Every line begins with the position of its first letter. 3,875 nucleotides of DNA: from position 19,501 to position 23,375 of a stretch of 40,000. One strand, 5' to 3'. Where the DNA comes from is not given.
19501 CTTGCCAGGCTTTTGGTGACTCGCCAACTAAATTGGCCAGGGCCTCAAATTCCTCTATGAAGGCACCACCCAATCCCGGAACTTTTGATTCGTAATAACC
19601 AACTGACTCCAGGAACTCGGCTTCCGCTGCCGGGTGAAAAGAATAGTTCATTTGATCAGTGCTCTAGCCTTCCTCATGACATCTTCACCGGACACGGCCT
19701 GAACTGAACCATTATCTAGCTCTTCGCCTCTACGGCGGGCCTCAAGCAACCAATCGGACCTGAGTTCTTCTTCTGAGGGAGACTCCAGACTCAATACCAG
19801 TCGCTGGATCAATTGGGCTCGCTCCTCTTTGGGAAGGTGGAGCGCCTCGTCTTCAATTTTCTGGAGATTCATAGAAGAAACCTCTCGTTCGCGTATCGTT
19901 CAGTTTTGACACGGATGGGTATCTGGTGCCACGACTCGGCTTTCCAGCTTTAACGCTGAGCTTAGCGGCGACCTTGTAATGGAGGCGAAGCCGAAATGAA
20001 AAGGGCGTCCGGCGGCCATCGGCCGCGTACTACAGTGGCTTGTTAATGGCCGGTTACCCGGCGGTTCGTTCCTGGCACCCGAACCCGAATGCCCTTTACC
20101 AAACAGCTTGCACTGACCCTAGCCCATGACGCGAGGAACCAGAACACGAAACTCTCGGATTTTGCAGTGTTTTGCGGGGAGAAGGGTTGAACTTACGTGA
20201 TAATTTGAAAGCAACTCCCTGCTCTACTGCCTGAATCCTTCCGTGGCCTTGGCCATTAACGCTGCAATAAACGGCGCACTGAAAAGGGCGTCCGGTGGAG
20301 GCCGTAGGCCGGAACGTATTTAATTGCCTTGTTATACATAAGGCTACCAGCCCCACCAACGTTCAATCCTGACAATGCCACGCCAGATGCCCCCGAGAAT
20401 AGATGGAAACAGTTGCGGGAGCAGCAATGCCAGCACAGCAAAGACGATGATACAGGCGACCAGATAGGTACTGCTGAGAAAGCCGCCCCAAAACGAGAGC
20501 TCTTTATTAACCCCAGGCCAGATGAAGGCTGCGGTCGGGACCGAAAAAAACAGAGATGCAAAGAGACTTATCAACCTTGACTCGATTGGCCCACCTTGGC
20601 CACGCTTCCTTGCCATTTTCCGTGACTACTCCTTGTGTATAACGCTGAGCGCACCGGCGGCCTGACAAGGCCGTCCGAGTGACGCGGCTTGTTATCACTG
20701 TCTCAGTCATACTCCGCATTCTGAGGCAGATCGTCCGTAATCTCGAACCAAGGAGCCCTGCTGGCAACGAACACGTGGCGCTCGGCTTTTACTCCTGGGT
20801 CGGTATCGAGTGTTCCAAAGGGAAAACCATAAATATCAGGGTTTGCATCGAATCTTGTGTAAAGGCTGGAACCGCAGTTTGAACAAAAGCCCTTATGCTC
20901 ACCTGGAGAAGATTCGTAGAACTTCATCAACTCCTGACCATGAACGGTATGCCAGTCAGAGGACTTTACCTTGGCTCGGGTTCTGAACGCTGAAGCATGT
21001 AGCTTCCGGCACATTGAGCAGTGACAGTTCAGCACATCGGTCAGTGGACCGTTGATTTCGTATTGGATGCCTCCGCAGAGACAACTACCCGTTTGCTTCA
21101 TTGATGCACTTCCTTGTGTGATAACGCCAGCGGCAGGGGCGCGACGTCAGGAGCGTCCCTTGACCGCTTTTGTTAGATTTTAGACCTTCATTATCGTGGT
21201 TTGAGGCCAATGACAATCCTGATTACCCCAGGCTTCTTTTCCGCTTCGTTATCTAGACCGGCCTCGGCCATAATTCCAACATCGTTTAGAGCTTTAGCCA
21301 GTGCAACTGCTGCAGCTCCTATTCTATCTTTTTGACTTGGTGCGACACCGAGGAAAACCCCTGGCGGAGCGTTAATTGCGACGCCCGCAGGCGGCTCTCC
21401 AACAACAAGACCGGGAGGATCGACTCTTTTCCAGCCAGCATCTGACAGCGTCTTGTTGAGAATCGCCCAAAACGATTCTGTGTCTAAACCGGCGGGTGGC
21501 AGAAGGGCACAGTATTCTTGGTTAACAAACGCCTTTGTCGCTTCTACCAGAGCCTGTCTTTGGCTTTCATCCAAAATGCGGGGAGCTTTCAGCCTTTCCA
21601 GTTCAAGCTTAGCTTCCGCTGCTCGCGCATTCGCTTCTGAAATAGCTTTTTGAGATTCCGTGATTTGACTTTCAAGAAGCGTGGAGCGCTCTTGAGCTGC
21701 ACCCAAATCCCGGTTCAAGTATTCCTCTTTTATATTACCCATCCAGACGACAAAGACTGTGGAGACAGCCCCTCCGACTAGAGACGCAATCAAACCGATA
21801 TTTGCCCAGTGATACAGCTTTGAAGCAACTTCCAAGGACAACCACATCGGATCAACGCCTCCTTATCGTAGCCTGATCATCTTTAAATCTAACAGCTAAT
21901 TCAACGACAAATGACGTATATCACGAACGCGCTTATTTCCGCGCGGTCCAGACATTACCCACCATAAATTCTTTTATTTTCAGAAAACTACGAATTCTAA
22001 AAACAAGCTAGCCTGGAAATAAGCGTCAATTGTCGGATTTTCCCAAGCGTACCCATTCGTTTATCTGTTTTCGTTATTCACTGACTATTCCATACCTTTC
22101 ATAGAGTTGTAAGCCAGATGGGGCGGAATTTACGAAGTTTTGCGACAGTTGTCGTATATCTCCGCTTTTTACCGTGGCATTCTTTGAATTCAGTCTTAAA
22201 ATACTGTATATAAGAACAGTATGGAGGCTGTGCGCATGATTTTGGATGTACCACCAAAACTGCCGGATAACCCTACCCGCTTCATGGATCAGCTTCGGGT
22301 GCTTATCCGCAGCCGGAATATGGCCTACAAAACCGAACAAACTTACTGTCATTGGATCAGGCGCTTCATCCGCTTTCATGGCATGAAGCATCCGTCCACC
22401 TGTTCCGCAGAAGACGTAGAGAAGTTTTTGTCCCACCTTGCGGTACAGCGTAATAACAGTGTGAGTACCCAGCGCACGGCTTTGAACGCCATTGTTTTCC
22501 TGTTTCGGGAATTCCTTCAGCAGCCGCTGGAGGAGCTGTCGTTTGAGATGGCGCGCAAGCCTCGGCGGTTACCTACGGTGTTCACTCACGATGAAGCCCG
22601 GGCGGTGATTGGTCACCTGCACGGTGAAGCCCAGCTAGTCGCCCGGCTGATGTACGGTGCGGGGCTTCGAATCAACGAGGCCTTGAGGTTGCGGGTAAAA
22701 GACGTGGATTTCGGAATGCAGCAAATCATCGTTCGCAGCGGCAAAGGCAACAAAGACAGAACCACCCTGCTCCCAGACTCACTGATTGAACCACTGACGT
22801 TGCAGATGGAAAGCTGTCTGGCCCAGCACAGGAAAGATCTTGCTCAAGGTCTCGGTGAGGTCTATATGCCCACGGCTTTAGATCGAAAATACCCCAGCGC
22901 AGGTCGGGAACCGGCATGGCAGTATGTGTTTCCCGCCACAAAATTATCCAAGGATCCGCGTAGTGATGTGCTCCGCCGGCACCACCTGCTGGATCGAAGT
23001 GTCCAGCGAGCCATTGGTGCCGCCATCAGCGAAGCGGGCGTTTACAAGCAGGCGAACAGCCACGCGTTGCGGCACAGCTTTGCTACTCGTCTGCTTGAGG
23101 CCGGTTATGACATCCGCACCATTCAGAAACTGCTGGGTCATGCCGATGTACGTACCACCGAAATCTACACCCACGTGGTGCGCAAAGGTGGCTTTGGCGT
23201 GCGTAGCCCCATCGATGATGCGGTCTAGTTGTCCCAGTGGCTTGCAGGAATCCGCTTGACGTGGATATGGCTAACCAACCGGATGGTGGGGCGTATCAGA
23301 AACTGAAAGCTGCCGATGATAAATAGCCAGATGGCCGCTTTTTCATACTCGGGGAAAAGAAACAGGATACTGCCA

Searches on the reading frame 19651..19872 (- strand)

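Call 60: search_protein_families(library=pfam, proteins=[window:19651-19872:-], max_evalue=0.01)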
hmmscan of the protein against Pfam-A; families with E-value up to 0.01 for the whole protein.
window:19651-19872:- (74 aa): 1 family
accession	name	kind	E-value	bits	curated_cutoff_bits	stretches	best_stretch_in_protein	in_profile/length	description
PF09720.15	Unstab_antitox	-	3.1e-13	50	23.3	1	12-65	1-54/54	Putative addiction module component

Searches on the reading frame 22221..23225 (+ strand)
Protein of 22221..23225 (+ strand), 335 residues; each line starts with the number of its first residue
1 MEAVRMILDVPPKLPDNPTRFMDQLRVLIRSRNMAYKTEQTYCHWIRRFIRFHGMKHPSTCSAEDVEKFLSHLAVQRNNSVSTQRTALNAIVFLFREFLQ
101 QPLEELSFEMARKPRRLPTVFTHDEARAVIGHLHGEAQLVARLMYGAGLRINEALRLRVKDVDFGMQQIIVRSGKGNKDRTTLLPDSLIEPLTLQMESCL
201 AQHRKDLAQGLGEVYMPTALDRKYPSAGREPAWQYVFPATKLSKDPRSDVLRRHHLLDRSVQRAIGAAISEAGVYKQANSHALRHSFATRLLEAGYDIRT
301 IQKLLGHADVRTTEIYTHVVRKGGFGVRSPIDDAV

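Call 60: search_protein_families(library=pfam, proteins=[window:22221-23225:+], max_evalue=0.01)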
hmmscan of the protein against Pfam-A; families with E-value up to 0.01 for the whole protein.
window:22221-23225:+ (335 aa): 3 families
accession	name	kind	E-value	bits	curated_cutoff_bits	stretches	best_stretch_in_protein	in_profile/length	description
PF00589.27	Phage_integrase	-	4.7e-37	127.8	27.1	1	121-319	3-168/172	Phage integrase family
PF13495.12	Phage_int_SAM_4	-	1e-29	103.2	27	1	21-104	1-84/85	Phage integrase, N-terminal SAM-like domain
PF02899.23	Phage_int_SAM_1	-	4.1e-05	24.2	22.3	1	26-95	6-76/83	Phage integrase, N-terminal SAM-like domain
